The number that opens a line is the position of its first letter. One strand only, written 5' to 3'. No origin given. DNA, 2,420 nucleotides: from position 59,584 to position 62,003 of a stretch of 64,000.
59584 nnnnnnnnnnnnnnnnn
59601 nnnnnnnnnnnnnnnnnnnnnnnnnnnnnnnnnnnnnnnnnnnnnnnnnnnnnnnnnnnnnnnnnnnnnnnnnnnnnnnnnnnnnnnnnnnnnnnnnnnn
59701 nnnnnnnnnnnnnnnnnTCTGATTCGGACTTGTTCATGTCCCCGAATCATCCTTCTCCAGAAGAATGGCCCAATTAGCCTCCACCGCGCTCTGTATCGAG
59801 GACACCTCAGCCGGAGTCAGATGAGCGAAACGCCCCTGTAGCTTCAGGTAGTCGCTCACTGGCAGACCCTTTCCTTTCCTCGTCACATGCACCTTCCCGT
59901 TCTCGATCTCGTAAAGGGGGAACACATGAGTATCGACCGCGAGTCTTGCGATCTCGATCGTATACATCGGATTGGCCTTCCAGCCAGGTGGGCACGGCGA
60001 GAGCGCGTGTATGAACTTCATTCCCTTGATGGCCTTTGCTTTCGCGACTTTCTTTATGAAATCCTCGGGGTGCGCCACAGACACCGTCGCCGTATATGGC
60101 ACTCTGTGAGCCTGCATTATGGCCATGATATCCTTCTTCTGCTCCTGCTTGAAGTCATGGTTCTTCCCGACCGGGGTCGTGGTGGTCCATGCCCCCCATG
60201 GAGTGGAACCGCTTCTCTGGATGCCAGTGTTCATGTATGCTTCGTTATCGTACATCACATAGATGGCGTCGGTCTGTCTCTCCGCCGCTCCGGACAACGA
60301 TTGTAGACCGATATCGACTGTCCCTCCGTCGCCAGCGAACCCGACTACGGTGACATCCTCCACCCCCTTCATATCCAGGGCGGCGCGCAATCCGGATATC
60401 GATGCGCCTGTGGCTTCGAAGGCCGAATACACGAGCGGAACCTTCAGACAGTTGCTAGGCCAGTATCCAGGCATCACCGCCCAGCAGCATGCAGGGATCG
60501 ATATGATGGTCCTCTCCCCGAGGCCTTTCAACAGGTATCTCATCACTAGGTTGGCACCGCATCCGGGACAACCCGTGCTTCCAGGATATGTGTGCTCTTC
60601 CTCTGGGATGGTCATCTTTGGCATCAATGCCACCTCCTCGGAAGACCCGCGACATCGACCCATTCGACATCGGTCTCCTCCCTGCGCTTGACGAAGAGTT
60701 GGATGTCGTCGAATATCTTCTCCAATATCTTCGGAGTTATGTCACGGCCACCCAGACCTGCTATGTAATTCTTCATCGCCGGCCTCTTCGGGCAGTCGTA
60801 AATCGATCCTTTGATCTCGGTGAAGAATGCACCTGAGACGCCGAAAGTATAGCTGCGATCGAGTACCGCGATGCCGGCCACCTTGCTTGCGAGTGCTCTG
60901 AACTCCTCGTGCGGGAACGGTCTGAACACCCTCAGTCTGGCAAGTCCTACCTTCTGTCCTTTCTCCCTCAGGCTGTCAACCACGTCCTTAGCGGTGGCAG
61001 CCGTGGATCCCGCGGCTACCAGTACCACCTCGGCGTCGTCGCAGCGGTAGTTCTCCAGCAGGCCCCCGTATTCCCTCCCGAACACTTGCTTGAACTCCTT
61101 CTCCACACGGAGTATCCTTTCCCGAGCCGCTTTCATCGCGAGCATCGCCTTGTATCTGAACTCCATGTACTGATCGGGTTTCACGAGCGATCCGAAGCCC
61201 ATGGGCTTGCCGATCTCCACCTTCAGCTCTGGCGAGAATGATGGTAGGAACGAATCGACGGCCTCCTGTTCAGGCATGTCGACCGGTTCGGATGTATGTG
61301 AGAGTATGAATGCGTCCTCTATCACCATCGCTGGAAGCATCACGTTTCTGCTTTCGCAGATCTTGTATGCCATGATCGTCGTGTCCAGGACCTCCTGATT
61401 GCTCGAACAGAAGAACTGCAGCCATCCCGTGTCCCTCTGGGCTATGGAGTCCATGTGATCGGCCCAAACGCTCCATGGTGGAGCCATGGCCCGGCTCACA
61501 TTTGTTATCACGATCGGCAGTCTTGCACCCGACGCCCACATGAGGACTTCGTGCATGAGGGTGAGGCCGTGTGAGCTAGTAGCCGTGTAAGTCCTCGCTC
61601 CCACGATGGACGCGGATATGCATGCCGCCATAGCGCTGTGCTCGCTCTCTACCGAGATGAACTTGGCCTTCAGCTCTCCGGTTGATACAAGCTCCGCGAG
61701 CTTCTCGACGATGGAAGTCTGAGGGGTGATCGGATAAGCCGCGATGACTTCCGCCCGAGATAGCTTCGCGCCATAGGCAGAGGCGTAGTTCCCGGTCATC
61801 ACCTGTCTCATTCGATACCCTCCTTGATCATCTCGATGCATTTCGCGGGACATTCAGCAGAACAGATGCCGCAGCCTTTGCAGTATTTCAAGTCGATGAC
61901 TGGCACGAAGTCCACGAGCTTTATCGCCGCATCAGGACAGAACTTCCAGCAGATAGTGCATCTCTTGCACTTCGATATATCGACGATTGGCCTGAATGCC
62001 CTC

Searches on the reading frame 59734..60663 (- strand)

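Call 8: search_protein_families(library=pfam, proteins=[window:59734-60663:-], max_evalue=0.001)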
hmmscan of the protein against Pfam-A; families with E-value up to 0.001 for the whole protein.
window:59734-60663:- (309 aa): 1 family
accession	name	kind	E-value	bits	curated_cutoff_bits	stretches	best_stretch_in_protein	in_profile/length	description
PF02775.26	TPP_enzyme_C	-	1e-18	68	21.9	1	86-219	34-150/151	Thiamine pyrophosphate enzyme, C-terminal TPP binding domain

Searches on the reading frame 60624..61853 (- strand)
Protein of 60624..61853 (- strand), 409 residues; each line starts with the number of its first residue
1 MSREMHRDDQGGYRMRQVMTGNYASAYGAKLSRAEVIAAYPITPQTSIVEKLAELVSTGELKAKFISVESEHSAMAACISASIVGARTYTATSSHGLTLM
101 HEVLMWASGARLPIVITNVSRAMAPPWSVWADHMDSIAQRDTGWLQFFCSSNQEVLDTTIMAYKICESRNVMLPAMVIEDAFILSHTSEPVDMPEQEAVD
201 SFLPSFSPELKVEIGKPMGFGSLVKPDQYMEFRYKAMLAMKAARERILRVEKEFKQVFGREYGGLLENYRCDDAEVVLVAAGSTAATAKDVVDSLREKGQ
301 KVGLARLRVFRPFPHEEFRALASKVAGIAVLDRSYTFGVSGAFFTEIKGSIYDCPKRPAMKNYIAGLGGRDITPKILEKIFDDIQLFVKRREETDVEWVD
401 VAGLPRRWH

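Call 8: search_protein_families(library=pfam, proteins=[window:60624-61853:-], max_evalue=0.001)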
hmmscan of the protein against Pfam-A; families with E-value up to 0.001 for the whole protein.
window:60624-61853:- (409 aa): 3 families
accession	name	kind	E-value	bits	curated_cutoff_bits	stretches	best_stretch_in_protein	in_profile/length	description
PF01855.24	POR_N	-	8.6e-68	229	27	1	28-251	2-230/231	Pyruvate flavodoxin/ferredoxin oxidoreductase, thiamine diP-bdg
PF17147.9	PFOR_II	-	9.8e-32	109.8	27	1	274-375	1-100/102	Pyruvate:ferredoxin oxidoreductase core domain II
PF02780.25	Transketolase_C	-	2e-07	31.4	25.9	1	270-379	6-115/124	Transketolase, C-terminal domain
